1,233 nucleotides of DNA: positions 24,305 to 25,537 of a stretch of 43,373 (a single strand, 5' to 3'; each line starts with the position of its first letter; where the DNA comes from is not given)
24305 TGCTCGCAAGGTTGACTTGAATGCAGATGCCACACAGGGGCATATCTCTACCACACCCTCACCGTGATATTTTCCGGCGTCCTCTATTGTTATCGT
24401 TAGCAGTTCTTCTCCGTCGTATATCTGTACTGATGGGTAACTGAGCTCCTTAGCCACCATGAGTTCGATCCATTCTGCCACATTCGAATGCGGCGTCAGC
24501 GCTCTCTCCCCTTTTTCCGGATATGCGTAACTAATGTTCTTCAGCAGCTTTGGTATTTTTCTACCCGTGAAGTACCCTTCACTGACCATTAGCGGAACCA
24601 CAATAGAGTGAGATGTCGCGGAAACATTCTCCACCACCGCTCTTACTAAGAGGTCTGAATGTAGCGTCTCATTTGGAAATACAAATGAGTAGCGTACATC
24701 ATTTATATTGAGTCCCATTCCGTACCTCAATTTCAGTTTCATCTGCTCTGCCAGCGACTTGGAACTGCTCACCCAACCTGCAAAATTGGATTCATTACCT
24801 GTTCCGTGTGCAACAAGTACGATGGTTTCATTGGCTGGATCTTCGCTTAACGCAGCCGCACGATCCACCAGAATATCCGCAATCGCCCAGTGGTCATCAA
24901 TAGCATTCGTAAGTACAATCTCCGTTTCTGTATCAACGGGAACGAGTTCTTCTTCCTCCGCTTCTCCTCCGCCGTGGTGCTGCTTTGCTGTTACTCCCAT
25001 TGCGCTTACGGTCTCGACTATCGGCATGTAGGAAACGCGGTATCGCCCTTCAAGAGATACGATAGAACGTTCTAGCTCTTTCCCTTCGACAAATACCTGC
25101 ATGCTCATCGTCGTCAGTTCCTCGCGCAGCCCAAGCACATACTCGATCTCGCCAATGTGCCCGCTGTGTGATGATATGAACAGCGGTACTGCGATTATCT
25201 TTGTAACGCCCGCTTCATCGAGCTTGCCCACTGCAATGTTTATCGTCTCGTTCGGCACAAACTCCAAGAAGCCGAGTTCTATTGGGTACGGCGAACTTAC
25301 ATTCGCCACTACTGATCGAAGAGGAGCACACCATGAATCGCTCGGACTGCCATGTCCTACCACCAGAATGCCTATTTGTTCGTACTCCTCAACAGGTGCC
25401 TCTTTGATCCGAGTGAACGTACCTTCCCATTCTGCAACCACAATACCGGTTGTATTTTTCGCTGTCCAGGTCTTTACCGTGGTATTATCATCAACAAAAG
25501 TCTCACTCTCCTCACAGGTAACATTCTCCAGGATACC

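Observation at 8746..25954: Recurrent ~140-aa domain X in five proteins (four with signal peptides, one without)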

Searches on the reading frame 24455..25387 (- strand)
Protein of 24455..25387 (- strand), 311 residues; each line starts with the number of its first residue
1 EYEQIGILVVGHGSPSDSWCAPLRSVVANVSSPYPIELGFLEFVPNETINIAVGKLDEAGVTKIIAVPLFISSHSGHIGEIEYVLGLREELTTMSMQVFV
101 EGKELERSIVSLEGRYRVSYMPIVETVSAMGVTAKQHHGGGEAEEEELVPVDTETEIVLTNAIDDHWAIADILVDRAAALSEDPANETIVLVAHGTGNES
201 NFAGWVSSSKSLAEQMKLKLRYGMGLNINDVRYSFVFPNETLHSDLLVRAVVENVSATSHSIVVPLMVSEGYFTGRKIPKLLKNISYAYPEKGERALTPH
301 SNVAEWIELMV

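Call 63: search_solved_structures(query=window:24455-25387:-, max_evalue=0.01, show_alignments=3)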
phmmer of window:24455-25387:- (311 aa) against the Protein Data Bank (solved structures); distinct sequences matched with E-value up to 0.01: 3.
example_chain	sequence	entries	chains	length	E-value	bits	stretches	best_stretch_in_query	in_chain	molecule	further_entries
6m25_A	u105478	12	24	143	0.00028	23.6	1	7-90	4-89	Sirohydrochlorin cobaltochelatase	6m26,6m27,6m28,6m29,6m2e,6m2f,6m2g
8i56_A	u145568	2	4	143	0.00056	22.6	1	7-90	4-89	Sirohydrochlorin cobaltochelatase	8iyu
6m2a_A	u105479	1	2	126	0.00071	22.2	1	7-90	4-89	Sirohydrochlorin cobaltochelatase,Sirohydrochlorin cobaltochelatase,Sirohydrochlorin cobal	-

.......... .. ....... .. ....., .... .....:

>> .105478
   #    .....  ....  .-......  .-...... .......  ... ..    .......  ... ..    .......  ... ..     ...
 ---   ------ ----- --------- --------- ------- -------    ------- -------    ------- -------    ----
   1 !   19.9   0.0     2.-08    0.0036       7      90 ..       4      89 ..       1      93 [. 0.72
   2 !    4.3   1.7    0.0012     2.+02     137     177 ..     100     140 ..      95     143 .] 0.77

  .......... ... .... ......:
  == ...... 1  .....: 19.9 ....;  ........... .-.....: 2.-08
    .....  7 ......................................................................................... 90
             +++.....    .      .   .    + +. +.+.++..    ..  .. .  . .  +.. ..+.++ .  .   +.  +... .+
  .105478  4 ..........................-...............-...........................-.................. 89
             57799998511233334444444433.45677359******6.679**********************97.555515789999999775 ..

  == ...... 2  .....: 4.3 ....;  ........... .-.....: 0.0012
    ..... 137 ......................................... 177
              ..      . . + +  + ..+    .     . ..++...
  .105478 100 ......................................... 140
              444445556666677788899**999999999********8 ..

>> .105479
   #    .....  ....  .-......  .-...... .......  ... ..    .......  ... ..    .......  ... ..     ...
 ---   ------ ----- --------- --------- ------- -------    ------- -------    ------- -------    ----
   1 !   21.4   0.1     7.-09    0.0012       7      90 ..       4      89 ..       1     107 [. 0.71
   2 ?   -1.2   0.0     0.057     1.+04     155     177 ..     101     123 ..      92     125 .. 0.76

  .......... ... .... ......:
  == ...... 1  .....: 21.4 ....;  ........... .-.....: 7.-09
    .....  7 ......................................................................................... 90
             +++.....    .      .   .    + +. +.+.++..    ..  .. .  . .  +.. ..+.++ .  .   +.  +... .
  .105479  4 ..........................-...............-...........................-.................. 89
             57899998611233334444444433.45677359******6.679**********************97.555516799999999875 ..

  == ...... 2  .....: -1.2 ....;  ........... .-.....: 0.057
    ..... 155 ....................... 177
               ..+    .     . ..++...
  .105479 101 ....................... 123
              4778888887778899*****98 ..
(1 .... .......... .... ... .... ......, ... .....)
